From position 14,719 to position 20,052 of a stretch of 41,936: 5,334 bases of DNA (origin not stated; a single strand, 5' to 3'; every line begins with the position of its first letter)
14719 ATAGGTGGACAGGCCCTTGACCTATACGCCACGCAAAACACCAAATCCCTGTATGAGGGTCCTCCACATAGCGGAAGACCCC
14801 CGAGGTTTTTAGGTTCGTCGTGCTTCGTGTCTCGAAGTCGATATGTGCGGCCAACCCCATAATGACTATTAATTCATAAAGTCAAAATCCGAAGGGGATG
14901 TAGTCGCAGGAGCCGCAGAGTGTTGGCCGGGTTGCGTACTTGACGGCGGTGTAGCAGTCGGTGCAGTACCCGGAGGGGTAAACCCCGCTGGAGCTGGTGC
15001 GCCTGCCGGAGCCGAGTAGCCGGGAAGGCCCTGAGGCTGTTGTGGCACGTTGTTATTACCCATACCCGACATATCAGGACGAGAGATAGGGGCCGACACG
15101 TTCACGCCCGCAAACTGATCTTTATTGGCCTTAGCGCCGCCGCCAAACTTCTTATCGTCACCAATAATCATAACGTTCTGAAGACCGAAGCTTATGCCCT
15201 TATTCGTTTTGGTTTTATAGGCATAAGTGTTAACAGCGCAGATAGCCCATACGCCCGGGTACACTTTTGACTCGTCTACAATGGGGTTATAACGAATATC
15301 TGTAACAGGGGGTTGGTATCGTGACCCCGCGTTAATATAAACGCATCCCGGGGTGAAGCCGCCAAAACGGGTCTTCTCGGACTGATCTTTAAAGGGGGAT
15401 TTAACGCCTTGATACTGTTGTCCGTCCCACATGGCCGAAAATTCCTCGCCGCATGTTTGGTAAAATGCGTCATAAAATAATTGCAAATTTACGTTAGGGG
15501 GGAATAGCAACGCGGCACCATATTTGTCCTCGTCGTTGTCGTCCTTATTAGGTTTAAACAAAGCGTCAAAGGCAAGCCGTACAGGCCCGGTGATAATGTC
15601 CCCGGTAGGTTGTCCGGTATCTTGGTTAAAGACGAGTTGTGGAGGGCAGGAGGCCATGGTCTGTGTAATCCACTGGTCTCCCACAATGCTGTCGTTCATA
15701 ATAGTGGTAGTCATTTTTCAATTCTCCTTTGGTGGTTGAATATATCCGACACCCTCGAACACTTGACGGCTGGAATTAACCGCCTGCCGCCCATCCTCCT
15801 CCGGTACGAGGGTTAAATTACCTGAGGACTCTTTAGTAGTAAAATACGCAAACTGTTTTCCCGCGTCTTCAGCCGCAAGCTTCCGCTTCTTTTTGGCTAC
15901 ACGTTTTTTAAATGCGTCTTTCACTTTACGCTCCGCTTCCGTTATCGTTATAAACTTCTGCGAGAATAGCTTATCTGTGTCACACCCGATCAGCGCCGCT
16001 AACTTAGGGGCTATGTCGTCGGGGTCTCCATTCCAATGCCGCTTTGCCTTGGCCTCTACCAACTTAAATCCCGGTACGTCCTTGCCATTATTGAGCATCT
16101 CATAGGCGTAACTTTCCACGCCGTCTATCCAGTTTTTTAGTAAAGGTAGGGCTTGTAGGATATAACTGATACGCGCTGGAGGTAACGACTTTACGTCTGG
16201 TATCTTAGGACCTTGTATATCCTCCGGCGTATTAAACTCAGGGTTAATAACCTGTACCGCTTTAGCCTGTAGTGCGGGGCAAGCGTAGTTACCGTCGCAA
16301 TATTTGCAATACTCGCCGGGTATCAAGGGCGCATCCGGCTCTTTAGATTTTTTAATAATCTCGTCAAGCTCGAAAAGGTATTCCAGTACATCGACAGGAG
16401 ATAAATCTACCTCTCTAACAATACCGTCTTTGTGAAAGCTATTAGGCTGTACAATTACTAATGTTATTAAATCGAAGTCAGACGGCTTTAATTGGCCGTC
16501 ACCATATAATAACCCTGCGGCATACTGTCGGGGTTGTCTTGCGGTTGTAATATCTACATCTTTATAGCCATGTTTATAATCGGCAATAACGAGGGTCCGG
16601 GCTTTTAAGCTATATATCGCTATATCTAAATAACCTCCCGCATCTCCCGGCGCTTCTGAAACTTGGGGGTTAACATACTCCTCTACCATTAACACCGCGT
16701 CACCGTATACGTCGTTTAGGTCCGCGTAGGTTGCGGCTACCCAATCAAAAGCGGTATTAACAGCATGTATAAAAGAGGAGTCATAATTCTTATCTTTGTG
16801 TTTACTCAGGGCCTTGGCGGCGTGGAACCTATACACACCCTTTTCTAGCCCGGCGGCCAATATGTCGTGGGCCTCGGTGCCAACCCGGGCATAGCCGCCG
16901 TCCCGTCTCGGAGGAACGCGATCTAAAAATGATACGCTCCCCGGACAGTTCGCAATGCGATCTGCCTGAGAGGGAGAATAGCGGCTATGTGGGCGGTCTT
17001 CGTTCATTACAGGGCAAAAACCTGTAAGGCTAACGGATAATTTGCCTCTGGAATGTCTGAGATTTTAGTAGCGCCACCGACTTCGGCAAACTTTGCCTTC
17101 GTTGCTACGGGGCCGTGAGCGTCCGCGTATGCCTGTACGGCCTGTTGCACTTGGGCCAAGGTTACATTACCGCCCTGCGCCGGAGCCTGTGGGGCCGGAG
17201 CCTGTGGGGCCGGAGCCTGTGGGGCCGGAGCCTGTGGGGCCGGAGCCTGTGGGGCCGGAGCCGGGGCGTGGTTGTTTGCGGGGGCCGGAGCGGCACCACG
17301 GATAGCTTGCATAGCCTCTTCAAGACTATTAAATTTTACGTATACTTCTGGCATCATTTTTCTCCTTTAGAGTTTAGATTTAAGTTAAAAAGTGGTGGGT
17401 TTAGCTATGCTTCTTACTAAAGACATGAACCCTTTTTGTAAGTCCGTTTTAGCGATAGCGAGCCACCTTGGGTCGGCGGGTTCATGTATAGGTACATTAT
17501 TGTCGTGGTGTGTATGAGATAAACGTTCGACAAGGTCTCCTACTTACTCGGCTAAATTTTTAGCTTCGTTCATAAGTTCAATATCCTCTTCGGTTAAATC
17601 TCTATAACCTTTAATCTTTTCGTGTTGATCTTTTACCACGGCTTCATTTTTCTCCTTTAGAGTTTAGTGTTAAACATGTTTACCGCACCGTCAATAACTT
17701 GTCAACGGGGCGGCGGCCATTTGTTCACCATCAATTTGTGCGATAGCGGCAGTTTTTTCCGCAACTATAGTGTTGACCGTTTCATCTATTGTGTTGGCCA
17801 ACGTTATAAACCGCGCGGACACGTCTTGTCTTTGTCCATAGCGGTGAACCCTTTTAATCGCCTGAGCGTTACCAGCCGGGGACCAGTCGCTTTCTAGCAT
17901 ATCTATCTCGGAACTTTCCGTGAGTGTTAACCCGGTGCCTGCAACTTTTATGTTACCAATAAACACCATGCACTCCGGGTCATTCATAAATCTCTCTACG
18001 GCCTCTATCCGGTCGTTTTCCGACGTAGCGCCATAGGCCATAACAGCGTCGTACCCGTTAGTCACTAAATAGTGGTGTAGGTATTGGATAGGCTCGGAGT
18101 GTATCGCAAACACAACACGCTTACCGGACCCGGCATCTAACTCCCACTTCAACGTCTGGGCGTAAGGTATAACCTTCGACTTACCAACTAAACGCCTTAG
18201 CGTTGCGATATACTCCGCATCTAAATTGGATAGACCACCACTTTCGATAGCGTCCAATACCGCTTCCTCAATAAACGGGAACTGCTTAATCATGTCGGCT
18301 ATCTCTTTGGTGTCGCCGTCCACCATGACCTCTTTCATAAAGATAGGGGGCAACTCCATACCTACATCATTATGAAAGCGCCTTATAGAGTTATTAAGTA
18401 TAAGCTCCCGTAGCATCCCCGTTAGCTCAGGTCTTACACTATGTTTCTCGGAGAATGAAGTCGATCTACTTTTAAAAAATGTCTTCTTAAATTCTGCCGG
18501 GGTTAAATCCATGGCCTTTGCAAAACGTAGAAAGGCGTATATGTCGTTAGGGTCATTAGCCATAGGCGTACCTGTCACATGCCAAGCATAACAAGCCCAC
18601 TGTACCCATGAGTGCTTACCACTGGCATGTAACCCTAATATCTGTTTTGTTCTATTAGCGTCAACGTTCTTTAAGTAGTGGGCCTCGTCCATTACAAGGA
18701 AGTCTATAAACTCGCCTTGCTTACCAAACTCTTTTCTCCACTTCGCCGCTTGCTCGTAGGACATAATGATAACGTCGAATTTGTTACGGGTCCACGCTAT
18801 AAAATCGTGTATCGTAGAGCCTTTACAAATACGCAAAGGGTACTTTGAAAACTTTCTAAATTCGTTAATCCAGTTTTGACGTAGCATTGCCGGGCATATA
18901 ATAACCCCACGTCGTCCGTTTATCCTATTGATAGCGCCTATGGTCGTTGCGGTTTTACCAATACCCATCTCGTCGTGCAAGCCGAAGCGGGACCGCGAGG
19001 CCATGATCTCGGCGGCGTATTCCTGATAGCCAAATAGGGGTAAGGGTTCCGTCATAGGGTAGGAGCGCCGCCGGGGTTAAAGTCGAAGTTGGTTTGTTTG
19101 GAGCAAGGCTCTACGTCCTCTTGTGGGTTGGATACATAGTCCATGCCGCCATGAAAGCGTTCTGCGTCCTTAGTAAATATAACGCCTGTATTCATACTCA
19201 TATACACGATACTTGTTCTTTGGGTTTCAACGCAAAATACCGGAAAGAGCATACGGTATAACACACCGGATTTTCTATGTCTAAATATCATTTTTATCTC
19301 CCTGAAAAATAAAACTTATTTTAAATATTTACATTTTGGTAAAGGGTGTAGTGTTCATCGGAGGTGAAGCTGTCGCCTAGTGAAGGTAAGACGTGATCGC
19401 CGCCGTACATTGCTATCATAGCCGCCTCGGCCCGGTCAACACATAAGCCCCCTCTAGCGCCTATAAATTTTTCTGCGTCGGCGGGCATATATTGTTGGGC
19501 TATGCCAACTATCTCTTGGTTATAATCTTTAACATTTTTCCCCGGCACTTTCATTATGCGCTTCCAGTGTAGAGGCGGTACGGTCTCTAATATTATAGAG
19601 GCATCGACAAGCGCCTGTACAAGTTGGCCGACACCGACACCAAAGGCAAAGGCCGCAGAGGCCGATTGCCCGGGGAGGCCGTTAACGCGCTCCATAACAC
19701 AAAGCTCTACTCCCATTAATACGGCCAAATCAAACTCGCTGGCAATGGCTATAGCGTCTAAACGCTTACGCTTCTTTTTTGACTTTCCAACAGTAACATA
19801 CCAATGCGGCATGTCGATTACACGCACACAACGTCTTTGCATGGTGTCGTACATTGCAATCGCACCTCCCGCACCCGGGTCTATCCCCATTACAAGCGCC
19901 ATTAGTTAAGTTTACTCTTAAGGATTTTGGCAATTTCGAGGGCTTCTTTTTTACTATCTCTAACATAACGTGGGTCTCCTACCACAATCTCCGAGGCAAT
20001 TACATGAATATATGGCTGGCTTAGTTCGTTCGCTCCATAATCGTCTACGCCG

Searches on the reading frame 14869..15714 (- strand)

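Call 9: search_protein_families(library=phrogs, proteins=[window:14869-15714:-], max_evalue=0.0001)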
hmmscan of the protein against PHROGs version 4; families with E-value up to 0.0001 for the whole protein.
window:14869-15714:- (281 aa): 1 family
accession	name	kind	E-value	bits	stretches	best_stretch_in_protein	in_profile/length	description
phrog_112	-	DNA, RNA and nucleotide metabolism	3.7e-33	116.3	1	37-205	19-195/265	Gp2.5-like ssDNA binding protein and ssDNA annealing protein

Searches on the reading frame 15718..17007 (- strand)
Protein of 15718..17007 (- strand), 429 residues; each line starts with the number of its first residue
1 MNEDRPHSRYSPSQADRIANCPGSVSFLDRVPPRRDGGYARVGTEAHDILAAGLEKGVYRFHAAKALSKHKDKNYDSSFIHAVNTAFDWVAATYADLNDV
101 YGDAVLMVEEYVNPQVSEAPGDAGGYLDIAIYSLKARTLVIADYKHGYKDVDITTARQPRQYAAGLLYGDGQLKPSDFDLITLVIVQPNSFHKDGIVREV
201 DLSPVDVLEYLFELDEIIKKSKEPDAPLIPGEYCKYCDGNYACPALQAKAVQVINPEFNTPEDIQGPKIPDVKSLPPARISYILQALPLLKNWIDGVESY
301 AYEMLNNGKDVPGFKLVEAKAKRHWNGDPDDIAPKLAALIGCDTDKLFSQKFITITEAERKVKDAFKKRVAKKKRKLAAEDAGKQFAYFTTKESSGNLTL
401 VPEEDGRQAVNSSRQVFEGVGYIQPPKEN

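Call 9: search_protein_families(library=phrogs, proteins=[window:15718-17007:-], max_evalue=0.0001)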
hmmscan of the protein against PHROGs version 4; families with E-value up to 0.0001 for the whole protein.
window:15718-17007:- (429 aa): 2 families
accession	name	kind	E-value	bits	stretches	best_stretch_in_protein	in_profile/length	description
phrog_69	-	DNA, RNA and nucleotide metabolism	4.9e-65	221.4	1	3-419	83-475/501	exonuclease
phrog_3953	-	DNA, RNA and nucleotide metabolism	4.8e-08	33.9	1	4-223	10-182/186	exonuclease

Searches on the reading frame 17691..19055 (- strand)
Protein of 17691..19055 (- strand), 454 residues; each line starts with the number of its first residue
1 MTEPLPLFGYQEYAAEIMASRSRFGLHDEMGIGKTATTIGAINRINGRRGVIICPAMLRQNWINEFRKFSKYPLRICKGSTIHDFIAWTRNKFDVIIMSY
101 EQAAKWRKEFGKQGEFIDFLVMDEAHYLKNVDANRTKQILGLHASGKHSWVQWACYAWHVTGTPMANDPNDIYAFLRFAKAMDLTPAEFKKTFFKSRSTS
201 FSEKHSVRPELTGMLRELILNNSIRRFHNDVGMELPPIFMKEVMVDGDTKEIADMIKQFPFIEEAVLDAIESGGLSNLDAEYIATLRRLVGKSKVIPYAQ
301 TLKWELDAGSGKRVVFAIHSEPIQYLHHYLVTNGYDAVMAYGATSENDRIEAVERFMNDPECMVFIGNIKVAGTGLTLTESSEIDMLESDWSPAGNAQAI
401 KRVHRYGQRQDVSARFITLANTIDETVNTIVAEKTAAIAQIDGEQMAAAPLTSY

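Call 9: search_protein_families(library=phrogs, proteins=[window:17691-19055:-], max_evalue=0.0001)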
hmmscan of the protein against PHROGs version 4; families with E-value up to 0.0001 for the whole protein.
window:17691-19055:- (454 aa): 5 families
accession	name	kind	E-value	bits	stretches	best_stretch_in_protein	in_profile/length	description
phrog_62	-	DNA, RNA and nucleotide metabolism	6e-73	247.1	1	4-443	694-1134/1881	DNA helicase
phrog_29996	-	unknown function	1.3e-17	64.1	2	26-194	747-906/1189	-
phrog_1685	-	unknown function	1.5e-09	36.7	1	335-442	1441-1549/2278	-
phrog_16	-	DNA, RNA and nucleotide metabolism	2.8e-09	36.7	1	4-408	270-588/986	DNA helicase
phrog_23807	-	unknown function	6.3e-06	25.2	0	19-128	144-272/1053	-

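Call 47: find_related_loci(query=window:17691-19055:-, collection=viral_contigs, flank=10000)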
Query window:17691-19055:- (454 aa) in viral_contigs; peptide patterns used: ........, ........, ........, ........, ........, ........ (x = any residue, [..] = any of these).
3 stretches matched a pattern, but none encodes a relative of the query by tblastn (E <= 1e-3).

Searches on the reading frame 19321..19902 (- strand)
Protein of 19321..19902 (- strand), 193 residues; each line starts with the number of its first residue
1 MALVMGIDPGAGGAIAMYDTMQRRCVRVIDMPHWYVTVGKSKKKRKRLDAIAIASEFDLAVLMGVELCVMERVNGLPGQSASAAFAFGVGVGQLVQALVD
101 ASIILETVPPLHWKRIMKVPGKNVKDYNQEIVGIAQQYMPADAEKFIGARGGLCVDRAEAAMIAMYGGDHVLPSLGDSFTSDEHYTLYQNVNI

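Call 10: search_protein_families(library=phrogs, proteins=[window:19321-19902:-], max_evalue=0.0001)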
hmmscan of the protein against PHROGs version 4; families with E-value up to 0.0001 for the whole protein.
window:19321-19902:- (193 aa): 1 family
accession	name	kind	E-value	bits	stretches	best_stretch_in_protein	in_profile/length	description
phrog_1770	-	DNA, RNA and nucleotide metabolism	3.2e-17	63.9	1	2-168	4-148/158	Holliday junction resolvase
